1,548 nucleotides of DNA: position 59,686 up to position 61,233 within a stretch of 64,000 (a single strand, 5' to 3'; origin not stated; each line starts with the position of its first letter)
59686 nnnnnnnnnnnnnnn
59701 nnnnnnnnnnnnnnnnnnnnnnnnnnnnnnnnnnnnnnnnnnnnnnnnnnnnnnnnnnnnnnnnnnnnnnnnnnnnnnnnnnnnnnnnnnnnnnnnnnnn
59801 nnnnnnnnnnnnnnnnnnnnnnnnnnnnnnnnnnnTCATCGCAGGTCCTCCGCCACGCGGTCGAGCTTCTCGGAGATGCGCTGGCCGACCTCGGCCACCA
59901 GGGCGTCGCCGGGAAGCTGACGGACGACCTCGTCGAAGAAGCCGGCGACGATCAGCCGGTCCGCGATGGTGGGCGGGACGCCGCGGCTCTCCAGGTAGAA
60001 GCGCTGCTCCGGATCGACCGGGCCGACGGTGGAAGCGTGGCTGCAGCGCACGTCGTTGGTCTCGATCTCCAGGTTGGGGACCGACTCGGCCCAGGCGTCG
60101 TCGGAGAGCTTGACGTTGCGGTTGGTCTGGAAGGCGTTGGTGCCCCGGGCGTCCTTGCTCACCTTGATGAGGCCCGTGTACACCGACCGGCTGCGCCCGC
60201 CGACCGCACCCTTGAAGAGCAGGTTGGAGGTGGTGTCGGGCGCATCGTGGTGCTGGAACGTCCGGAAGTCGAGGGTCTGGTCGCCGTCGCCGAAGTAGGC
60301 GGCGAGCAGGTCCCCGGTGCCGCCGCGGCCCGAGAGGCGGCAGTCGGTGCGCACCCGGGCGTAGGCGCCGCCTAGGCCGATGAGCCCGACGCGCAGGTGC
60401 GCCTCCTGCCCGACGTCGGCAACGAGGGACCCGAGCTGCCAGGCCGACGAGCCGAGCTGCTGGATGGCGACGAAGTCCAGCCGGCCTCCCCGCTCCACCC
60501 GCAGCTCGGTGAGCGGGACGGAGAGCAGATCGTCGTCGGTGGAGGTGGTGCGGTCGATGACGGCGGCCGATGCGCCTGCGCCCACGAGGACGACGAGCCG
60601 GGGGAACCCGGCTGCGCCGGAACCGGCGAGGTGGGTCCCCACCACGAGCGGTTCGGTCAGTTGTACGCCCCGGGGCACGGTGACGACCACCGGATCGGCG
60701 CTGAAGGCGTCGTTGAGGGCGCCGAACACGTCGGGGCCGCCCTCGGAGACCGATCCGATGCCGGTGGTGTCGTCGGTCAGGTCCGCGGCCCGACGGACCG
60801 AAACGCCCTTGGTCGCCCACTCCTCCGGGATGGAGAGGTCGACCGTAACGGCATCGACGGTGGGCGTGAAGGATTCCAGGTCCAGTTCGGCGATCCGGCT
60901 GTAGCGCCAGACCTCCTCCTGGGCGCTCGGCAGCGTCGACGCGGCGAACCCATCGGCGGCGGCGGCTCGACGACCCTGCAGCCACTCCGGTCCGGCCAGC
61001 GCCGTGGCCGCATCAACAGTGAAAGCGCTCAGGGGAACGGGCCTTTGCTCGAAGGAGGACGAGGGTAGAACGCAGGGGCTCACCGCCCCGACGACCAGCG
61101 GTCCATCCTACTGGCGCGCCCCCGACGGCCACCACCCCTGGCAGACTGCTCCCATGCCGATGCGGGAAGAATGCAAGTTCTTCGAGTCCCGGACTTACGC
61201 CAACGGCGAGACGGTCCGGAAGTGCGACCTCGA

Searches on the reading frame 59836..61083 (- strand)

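Call 72: search_protein_families(library=pfam, proteins=[window:59836-61083:-], max_evalue=0.001)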
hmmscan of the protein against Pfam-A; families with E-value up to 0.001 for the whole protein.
window:59836-61083:- (415 aa): 2 families
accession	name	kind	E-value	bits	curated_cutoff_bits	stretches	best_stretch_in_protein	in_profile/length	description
PF01458.23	SUFBD_core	-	6.8e-65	219.2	27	1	154-382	5-232/232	SUF system FeS cluster assembly, SufBD core domain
PF19295.5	SufBD_N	-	2.3e-05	24.6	23.5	0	114-146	138-170/172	SufBD protein N-terminal region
